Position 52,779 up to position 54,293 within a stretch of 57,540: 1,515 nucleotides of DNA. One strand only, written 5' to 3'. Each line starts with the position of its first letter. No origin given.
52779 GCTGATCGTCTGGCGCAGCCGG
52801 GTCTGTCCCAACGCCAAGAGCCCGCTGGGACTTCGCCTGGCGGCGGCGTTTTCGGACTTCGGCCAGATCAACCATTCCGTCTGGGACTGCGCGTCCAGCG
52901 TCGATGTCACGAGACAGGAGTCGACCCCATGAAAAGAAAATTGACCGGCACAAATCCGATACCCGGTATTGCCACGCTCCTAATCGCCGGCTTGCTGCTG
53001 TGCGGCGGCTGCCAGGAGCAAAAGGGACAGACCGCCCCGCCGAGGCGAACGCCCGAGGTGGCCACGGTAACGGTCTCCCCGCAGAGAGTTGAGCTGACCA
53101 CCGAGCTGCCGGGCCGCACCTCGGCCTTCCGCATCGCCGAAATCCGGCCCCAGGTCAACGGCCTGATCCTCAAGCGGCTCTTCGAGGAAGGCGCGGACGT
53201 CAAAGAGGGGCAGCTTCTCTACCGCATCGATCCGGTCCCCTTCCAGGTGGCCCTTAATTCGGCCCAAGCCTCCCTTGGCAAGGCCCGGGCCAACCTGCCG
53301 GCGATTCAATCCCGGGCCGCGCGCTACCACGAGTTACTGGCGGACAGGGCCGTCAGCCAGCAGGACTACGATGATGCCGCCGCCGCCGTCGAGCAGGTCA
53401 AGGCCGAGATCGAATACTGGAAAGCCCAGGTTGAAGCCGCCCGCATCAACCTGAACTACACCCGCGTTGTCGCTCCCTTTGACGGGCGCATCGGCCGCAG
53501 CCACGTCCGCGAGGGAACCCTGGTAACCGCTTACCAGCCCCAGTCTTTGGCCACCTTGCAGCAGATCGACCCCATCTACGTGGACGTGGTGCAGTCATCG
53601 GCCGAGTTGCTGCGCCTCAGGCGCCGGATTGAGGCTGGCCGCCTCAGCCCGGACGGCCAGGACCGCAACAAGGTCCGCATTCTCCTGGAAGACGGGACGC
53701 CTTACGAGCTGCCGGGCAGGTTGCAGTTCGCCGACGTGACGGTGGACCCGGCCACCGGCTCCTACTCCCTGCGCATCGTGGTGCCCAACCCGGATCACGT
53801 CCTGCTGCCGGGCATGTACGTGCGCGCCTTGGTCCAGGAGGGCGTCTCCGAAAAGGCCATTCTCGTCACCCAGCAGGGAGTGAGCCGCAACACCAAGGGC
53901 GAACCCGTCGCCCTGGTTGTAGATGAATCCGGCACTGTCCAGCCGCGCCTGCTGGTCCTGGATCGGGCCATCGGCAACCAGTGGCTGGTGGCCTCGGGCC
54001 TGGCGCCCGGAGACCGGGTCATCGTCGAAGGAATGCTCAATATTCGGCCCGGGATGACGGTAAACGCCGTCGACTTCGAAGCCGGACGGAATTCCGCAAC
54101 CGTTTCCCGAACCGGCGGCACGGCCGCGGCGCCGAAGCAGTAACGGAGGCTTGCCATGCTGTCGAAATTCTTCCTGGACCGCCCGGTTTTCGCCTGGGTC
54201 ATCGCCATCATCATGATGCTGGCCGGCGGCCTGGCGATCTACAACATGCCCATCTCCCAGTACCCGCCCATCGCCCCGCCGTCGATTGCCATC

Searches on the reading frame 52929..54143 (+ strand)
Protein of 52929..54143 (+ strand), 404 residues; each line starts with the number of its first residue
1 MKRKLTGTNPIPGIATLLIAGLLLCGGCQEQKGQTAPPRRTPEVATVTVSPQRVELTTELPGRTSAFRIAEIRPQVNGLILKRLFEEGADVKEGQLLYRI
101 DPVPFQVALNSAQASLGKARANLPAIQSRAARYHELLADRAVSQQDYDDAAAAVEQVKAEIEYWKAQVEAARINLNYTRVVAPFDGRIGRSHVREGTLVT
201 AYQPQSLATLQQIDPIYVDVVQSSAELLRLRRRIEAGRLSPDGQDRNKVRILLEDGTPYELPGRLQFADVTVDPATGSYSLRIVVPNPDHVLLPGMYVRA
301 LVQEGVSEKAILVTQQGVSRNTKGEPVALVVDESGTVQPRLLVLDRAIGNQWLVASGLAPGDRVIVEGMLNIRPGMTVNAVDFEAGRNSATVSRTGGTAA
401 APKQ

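Call 26: search_protein_families(library=pfam, proteins=[window:52929-54143:+])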
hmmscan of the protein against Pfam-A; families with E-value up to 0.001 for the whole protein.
window:52929-54143:+ (404 aa): 3 families
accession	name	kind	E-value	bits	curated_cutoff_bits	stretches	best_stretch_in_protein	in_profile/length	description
PF16576.10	HlyD_D23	-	5e-13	49.3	30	1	68-298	18-214/214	Barrel-sandwich domain of CusB or HlyD membrane-fusion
PF00529.27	CusB_dom_1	-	2.3e-09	37.8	26.5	1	42-366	2-89/89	Cation efflux system protein CusB domain 1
PF13437.12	HlyD_3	-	5.2e-09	37.2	22.2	1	180-295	2-106/106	HlyD family secretion protein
